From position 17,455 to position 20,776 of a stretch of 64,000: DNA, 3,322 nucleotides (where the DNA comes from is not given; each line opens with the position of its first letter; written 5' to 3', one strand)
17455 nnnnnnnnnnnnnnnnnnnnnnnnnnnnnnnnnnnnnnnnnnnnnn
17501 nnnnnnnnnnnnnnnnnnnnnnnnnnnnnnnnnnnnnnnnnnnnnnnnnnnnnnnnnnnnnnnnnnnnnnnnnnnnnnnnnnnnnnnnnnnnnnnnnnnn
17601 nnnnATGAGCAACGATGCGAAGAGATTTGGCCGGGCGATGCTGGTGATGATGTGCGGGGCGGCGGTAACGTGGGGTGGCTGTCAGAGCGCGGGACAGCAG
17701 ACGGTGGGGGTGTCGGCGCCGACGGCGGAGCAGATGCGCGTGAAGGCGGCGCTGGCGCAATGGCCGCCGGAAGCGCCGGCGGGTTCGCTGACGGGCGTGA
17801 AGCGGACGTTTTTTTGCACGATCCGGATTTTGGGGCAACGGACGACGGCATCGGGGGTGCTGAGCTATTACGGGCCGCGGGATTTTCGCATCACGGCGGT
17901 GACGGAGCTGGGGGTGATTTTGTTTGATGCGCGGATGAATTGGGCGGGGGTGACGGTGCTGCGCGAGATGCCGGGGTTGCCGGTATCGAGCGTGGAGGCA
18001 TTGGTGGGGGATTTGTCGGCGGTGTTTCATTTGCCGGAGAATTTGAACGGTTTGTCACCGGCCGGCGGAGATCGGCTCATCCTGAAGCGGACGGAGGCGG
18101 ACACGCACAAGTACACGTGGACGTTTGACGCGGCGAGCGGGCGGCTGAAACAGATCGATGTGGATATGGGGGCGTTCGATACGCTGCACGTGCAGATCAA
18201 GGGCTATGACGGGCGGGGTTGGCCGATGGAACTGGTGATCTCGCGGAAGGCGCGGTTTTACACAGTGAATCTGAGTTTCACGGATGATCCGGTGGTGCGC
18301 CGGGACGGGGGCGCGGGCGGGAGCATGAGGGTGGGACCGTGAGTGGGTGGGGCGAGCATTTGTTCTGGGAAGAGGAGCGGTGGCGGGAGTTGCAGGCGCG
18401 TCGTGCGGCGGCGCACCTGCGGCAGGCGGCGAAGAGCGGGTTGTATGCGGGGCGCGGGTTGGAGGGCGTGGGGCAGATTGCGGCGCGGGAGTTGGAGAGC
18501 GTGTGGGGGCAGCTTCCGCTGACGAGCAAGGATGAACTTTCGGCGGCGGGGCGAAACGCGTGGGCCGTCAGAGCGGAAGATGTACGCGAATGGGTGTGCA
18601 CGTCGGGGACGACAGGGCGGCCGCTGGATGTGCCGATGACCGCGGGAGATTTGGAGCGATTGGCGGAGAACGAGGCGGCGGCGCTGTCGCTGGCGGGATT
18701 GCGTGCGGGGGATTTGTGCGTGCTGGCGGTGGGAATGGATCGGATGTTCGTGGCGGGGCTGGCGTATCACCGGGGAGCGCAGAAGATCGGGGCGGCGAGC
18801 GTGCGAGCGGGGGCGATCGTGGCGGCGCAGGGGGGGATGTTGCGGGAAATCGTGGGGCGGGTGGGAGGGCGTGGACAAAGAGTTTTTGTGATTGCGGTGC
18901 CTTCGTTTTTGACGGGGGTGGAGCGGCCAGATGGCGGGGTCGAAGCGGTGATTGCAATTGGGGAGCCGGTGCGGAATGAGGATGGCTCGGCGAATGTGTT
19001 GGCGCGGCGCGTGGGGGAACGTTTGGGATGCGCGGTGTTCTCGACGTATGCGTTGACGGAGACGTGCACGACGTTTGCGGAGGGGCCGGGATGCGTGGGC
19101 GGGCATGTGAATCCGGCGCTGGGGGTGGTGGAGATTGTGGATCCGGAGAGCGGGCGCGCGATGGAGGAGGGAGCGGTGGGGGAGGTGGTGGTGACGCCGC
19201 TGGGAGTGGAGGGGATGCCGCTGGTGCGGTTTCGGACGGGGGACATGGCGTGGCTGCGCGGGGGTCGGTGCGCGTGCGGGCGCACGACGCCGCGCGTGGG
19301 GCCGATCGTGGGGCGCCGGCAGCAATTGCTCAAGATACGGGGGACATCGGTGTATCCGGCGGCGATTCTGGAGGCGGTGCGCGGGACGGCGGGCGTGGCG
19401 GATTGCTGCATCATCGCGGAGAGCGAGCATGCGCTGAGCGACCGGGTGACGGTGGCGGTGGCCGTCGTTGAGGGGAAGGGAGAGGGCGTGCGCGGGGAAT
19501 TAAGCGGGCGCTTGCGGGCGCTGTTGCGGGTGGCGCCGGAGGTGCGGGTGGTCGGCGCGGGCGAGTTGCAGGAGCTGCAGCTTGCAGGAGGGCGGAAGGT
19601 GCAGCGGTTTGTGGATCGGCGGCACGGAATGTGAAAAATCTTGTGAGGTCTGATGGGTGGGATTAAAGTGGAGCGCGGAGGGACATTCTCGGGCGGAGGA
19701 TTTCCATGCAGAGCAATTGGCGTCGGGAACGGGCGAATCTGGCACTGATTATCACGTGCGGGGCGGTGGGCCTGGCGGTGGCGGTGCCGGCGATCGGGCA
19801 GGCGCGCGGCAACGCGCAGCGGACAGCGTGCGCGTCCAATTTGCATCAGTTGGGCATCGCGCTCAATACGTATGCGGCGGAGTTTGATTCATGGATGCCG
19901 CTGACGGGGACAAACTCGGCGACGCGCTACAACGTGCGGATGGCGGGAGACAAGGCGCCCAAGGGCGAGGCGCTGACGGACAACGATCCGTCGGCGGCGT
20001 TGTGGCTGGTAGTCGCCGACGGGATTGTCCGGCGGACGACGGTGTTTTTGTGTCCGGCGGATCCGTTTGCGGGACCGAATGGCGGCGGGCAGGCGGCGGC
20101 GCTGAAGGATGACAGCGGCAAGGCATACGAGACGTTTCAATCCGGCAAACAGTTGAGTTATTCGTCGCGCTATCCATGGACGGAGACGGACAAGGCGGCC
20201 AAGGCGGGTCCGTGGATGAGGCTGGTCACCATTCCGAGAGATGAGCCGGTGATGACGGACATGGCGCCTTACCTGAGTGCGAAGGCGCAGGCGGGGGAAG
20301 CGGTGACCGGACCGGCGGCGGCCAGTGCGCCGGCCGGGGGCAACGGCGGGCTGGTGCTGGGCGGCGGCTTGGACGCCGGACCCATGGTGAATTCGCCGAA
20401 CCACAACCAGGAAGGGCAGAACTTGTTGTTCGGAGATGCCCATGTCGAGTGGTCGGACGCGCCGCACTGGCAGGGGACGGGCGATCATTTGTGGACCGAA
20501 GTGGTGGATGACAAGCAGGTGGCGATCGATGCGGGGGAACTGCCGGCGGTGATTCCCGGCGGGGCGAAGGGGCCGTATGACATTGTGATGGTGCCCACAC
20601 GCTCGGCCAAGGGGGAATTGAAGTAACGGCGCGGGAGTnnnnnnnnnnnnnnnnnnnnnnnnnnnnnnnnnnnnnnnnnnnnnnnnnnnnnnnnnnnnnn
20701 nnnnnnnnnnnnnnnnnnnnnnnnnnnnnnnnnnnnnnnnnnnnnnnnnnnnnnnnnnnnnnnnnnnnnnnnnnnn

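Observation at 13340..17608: MMPL exporter fused in-frame to a C45/Ntn-hydrolase acyltransferase-like domain and TPR repeats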

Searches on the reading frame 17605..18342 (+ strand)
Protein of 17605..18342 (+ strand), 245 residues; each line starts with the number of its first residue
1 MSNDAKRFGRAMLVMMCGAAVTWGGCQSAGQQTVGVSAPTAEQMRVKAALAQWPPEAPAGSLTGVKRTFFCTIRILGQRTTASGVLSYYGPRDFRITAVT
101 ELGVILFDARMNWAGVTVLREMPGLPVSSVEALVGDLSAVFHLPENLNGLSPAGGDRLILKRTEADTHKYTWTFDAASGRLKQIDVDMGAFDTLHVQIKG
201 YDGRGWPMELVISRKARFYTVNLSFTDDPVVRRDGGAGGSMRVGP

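Call 7: search_protein_families(library=pfam, proteins=[window:17605-18342:+], max_evalue=0.01)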
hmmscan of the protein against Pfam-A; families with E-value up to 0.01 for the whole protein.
window:17605-18342:+ (245 aa): 0 families

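Call 15: search_protein_families(library=ncbifam, proteins=[window:17605-18342:+], max_evalue=0.1)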
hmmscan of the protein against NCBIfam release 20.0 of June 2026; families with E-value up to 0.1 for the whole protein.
window:17605-18342:+ (245 aa): 0 families

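Call 79: search_protein_families(library=pfam, alignment_id=A5, max_evalue=1)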
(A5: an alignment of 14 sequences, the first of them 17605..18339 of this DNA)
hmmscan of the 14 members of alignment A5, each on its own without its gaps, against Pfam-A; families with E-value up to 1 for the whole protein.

A. member 1, window:17605-18339:+ (245 aa): 0 families

B. families by the number of members that match (of 14 scanned): 10 families
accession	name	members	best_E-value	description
PF11659.14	DUF3261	2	0.0002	Protein of unknown function (DUF3261)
PF12515.13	CaATP_NAI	2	0.11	Ca2+-ATPase N terminal autoinhibitory domain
PF04463.17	2-thiour_desulf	2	0.21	2-thiouracil desulfurase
PF00553.25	CBM_2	1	0.064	Cellulose binding domain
PF20898.2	P_T4SS_TraN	1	0.075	P-type Type IV secretion system, TraN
PF14125.13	DUF4292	1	0.097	Domain of unknown function (DUF4292)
PF21284.3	C7_FIM2_N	1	0.12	Complement component C7, FIM2 N-terminal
PF23993.1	DUF7311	1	0.14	Domain of unknown function (DUF7311)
PF02832.22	Flavi_glycop_C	1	0.28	Flavivirus glycoprotein, immunoglobulin-like domain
PF07398.16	MDMPI_C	1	0.35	MDMPI C-terminal domain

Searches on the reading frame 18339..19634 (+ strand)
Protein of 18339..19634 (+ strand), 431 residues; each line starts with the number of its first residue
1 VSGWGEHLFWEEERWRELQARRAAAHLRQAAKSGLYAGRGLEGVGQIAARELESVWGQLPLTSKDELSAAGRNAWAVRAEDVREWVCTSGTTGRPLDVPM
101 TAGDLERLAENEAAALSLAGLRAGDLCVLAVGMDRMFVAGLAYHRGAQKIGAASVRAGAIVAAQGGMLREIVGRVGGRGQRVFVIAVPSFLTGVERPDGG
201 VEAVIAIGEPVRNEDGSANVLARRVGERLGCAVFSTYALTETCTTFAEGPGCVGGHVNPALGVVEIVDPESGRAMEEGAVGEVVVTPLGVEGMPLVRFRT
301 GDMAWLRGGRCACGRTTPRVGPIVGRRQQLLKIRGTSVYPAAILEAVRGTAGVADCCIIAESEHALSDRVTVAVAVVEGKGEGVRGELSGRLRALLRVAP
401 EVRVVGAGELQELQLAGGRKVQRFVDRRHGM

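Call 7: search_protein_families(library=pfam, proteins=[window:18339-19634:+], max_evalue=0.01)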
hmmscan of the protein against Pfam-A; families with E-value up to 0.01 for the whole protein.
window:18339-19634:+ (431 aa): 2 families
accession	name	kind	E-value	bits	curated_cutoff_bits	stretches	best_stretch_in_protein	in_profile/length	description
PF00501.34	AMP-binding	-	7.9e-07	28.6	29.9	1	220-285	301-374/384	AMP-binding enzyme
PF14535.12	AMP-binding_C_2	-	8e-05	23.3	25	1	335-428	1-96/96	AMP-binding enzyme C-terminal domain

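Call 15: search_protein_families(library=ncbifam, proteins=[window:18339-19634:+], max_evalue=0.1)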
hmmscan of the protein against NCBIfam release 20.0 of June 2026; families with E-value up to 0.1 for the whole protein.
window:18339-19634:+ (431 aa): 34 families (the best 25 are shown)
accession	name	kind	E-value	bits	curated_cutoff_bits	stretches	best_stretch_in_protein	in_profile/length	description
NF053551.1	FlxY_rubin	equivalog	6.3e-90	301.9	520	1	57-428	52-424/424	flexirubin biosynthesis putative acyl-CoA ligase FlxY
NF041878.1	paak_haloarch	equivalog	1.8e-43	148.8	700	1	13-428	11-427/427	phenylacetate--CoA ligase PaaK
NF045666.1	DVU1553_fam_AMP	equivalog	8.9e-39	133.5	300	1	12-326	20-330/331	DVU_1553 family AMP-dependent CoA ligase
TIGR02155.1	PA_CoA_ligase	equivalog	9e-32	110.1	646.3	1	50-428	45-422/422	phenylacetate--CoA ligase PaaK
NF041217.1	BagE_FevW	exception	2.3e-13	49.9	800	1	14-415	12-397/424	bagremycin/ferroverdin synthetase BagE/FevW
TIGR03335.1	F390_ftsA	equivalog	4.7e-11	42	458.7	1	81-320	87-323/445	coenzyme F390 synthetase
NF004837.0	PRK06187.1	subfamily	9.4e-09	34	476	1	74-380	164-475/531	long-chain-fatty-acid--CoA ligase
NF009071.0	PRK12406.1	subfamily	1.2e-07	30.5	701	2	242-379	316-454/510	acyl-CoA synthetase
NF005702.0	PRK07514.1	subfamily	6.9e-07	28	558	1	223-378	288-450/506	malonyl-CoA synthase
NF005801.1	PRK07656.1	equivalog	7.7e-07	28.1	657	1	39-363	123-439/500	FadD3 family acyl-CoA ligase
NF005897.1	PRK07867.1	exception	1e-06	27.7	850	1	78-375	142-431/496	long-chain-fatty-acid--CoA ligase FadD17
TIGR01733.1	AA-adenyl-dom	subfamily_domain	4.7e-06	25.7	317.4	1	59-286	99-325/409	amino acid adenylation domain-containing protein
TIGR03098.1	ligase_PEP_1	hypoth_equivalog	2.1e-05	23.2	592.35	1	323-390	414-480/517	acyl-CoA ligase (AMP-forming), exosortase A system-associated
NF052580.1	Str24CoAsynCasG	equivalog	2.1e-05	23.1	750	1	221-380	332-502/548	steroid-24-oyl-CoA synthetase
NF053567.1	HBDA_AROS1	equivalog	0.00012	20.6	1000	0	74-163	165-245/523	3-hydroxybenzoate--CoA ligase HbdA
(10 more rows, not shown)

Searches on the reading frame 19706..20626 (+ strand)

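Call 7: search_protein_families(library=pfam, proteins=[window:19706-20626:+], max_evalue=0.01)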
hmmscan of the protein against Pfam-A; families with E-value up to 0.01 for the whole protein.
window:19706-20626:+ (306 aa): 1 family
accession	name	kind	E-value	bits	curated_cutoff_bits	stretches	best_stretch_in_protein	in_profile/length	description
PF07596.16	SBP_bac_10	-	1.6e-07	32.1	23.3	1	32-128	2-103/268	Protein of unknown function (DUF1559)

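Call 15: search_protein_families(library=ncbifam, proteins=[window:19706-20626:+], max_evalue=0.1)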
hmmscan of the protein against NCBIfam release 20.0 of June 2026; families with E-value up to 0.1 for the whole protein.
window:19706-20626:+ (306 aa): 0 families
